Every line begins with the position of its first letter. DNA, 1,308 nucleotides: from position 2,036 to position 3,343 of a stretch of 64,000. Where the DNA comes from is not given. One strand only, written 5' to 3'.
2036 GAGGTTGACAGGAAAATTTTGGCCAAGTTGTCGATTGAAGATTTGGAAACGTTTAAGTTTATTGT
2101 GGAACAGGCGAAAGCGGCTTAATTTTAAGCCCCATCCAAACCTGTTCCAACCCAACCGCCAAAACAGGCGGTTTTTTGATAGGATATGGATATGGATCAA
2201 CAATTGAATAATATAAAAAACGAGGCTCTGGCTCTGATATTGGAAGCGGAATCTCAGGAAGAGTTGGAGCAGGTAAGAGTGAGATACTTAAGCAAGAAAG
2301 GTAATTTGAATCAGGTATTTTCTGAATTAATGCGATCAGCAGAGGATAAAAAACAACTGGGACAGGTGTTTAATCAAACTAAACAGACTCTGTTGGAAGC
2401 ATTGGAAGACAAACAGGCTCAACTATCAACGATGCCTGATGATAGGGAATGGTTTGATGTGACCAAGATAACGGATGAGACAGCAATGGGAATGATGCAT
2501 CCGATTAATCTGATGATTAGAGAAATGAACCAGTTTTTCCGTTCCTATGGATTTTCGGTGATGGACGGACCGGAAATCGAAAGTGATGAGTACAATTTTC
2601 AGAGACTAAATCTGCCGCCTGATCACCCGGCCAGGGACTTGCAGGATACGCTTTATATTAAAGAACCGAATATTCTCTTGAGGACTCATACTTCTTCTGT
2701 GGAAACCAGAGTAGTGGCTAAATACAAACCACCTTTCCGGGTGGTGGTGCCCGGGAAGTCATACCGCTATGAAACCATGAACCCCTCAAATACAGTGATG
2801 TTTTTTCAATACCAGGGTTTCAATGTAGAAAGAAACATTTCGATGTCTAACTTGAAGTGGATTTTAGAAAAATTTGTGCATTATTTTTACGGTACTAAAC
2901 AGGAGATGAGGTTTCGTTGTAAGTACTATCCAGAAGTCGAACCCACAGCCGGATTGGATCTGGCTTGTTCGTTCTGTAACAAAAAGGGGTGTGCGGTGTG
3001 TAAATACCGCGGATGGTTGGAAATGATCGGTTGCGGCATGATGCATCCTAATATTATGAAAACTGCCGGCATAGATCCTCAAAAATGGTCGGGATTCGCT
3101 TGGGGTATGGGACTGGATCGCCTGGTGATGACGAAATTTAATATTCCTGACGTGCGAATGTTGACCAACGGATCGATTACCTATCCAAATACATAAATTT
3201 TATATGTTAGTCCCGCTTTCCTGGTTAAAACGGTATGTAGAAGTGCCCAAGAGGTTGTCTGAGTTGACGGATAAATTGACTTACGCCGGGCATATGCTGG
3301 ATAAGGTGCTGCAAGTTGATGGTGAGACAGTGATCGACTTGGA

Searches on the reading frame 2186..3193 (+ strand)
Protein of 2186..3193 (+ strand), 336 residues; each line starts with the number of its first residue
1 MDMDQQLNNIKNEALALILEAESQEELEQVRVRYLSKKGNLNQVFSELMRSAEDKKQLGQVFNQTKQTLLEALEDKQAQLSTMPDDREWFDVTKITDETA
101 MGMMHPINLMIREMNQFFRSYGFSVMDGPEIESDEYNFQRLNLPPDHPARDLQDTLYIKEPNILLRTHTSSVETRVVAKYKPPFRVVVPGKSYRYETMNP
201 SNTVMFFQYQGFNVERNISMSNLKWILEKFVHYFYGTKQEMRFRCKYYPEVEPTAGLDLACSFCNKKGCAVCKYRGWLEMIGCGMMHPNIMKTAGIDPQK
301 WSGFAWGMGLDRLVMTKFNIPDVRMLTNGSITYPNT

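Call 78: search_protein_families(library=ncbifam, proteins=[window:2186-3193:+], max_evalue=0.01)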
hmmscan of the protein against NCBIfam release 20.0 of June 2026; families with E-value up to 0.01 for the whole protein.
window:2186-3193:+ (336 aa): 4 families
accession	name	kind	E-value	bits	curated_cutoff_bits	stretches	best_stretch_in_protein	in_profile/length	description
TIGR00468.1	pheS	equivalog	4.2e-72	243.1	237.45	1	49-328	12-313/324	phenylalanine--tRNA ligase subunit alpha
NF003210.0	PRK04172.1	equivalog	1.7e-46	159.1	350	2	163-327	332-481/496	phenylalanine--tRNA ligase subunit alpha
NF051887.1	PheS_related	equivalog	1.2e-32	113.4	300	1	102-328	9-230/349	PheS-related mystery ligase SrmL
TIGR00469.1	pheS_mito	equivalog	3.2e-23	82.1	258.35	2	276-326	282-332/451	phenylalanine--tRNA ligase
